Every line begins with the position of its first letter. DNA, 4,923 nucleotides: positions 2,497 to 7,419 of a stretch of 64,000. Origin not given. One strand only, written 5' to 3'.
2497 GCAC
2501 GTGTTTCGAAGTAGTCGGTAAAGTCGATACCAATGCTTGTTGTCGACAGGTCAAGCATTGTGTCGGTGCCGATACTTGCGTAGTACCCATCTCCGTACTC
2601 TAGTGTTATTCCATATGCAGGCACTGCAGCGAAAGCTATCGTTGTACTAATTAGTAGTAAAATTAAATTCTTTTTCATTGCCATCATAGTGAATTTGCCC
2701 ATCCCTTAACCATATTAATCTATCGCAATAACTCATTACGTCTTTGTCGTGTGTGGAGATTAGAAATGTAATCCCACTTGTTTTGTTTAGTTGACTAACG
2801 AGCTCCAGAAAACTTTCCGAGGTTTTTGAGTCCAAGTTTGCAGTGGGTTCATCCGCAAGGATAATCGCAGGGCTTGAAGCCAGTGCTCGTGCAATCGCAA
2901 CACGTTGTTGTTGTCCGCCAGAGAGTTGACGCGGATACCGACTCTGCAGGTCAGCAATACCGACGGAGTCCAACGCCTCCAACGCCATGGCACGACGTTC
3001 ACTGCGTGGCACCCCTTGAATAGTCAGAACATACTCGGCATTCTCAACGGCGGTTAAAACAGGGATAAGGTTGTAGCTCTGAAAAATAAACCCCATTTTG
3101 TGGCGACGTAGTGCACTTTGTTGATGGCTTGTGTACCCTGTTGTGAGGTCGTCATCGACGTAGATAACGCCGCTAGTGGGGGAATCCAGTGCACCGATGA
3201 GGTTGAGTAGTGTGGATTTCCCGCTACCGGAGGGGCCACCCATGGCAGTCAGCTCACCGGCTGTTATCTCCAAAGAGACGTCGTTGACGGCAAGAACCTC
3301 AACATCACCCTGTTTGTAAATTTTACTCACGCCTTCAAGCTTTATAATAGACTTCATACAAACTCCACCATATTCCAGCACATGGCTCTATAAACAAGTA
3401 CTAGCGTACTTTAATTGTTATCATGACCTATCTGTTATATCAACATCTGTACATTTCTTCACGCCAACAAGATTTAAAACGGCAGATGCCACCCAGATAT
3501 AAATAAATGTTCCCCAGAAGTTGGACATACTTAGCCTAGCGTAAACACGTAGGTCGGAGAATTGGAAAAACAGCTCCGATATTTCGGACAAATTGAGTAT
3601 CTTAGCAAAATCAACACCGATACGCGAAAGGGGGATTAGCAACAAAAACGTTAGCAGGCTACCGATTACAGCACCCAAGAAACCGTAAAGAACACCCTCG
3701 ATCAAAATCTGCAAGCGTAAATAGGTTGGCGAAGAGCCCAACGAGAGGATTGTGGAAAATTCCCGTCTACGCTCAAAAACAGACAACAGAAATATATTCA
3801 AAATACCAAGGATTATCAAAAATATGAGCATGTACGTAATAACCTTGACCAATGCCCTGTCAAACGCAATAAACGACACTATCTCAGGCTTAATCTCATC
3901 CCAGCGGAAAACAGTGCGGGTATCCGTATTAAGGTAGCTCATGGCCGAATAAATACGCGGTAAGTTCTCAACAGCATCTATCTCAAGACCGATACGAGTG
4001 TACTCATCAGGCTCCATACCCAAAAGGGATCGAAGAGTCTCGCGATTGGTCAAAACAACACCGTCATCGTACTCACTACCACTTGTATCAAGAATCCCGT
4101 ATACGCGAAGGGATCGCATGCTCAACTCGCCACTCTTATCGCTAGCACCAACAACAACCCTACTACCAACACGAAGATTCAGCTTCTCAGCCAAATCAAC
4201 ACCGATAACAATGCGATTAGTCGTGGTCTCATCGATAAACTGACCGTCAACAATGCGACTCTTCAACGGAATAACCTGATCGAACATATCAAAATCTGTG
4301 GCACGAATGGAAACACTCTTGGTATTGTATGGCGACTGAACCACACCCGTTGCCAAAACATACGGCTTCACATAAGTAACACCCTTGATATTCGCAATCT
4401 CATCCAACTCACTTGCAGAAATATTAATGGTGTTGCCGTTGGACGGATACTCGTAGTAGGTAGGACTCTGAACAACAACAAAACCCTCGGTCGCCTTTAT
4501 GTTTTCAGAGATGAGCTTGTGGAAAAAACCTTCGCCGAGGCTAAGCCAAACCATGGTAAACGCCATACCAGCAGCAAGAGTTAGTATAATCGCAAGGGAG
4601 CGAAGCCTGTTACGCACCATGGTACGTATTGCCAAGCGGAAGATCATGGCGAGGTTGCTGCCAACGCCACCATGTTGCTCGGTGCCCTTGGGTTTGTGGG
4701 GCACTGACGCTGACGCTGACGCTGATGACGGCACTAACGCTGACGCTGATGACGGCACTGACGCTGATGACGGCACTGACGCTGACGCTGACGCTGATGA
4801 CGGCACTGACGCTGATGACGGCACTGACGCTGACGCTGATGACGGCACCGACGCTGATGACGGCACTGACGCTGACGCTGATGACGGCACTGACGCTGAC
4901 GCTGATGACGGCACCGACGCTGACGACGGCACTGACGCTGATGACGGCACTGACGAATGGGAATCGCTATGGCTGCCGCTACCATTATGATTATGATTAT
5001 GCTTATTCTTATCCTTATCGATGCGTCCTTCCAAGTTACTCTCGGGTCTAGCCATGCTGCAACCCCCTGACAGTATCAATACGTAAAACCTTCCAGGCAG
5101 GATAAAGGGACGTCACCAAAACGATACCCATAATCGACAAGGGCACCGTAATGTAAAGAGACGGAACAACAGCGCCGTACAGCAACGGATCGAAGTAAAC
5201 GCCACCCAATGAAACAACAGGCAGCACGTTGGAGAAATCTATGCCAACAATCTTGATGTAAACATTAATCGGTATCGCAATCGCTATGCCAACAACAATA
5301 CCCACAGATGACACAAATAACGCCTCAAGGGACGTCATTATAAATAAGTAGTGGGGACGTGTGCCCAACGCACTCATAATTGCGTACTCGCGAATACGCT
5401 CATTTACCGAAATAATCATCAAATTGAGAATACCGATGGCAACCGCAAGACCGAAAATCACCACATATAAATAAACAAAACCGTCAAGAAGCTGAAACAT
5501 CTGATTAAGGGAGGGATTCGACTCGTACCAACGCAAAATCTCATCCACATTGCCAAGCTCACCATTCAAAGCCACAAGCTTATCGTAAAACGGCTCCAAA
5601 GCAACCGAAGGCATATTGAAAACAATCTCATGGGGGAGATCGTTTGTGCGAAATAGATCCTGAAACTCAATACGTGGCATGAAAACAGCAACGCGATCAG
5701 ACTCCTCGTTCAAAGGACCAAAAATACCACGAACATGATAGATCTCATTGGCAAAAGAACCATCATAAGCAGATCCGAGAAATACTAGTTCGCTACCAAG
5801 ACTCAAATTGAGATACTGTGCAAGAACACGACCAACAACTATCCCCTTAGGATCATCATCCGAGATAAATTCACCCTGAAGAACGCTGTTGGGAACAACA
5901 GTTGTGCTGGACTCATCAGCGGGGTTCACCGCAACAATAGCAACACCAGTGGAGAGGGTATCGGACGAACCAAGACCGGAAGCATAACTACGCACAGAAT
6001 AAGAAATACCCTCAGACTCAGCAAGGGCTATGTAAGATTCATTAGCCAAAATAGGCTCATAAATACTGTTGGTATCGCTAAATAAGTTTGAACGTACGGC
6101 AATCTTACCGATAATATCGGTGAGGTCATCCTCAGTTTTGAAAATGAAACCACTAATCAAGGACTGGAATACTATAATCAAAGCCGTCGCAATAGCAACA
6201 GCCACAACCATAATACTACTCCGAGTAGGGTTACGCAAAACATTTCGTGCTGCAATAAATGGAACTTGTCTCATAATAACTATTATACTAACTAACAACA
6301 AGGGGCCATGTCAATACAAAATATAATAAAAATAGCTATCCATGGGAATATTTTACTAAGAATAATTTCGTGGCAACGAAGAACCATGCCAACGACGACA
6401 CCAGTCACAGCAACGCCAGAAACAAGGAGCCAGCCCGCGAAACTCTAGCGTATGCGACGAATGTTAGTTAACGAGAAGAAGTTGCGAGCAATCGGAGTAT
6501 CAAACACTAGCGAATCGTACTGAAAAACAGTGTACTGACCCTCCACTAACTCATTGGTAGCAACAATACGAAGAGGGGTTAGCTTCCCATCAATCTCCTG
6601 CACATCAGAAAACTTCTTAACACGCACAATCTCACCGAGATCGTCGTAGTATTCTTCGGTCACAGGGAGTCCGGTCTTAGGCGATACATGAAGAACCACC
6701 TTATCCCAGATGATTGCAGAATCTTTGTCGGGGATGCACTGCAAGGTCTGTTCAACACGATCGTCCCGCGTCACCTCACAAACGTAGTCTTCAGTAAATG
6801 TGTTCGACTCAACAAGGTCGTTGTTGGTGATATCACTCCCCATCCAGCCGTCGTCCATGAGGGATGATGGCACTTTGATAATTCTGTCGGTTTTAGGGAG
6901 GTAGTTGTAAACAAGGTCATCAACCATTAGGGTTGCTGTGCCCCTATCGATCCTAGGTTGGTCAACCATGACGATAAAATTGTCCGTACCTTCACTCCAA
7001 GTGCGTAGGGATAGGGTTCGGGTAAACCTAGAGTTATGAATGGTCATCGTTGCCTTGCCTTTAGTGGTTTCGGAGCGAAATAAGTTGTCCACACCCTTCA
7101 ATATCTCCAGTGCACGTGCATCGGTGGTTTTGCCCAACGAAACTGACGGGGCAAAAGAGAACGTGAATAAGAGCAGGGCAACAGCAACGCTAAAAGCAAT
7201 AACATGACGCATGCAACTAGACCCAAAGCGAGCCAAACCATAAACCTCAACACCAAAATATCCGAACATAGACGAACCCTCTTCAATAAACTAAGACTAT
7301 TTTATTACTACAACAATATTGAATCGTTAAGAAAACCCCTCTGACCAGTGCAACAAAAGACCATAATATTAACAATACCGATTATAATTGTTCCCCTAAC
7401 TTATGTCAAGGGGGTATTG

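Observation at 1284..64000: Strong A/C versus G/T strand bias that flips polarity in kb-sized patches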

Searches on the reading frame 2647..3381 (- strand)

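Call 6: search_protein_families(library=pfam, proteins=[window:2647-3381:-])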
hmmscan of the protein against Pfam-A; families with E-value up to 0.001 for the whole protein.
window:2647-3381:- (244 aa): 3 families
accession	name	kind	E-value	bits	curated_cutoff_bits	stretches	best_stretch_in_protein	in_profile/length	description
PF00005.33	ABC_tran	-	3.4e-34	118.8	25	1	32-181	1-137/137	ABC transporter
PF13304.12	AAA_21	-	1.3e-08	35.8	27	1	146-212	231-299/304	AAA domain, putative AbiEii toxin, Type IV TA system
PF02463.25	SMC_N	-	1.3e-07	31.7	40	1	150-224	134-210/220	RecF/RecN/SMC N terminal domain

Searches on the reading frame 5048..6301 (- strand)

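Call 6: search_protein_families(library=pfam, proteins=[window:5048-6301:-])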
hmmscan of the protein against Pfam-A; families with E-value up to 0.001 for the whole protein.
window:5048-6301:- (417 aa): 2 families
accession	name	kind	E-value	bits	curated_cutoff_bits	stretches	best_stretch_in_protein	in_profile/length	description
PF02687.27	FtsX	-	2.4e-14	53.9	25.5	1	279-409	3-119/120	FtsX-like permease C-terminal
PF12704.14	MacB_PCD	-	1.8e-07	32.1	27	1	28-216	1-176/207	MacB-like periplasmic core domain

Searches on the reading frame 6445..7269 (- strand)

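Call 6: search_protein_families(library=pfam, proteins=[window:6445-7269:-])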
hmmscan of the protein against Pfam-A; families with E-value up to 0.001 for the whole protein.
window:6445-7269:- (274 aa): 1 family
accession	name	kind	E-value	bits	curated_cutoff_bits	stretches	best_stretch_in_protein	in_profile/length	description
PF17131.11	LolA_like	-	3.6e-37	128.2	30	1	95-272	2-184/184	Outer membrane lipoprotein-sorting protein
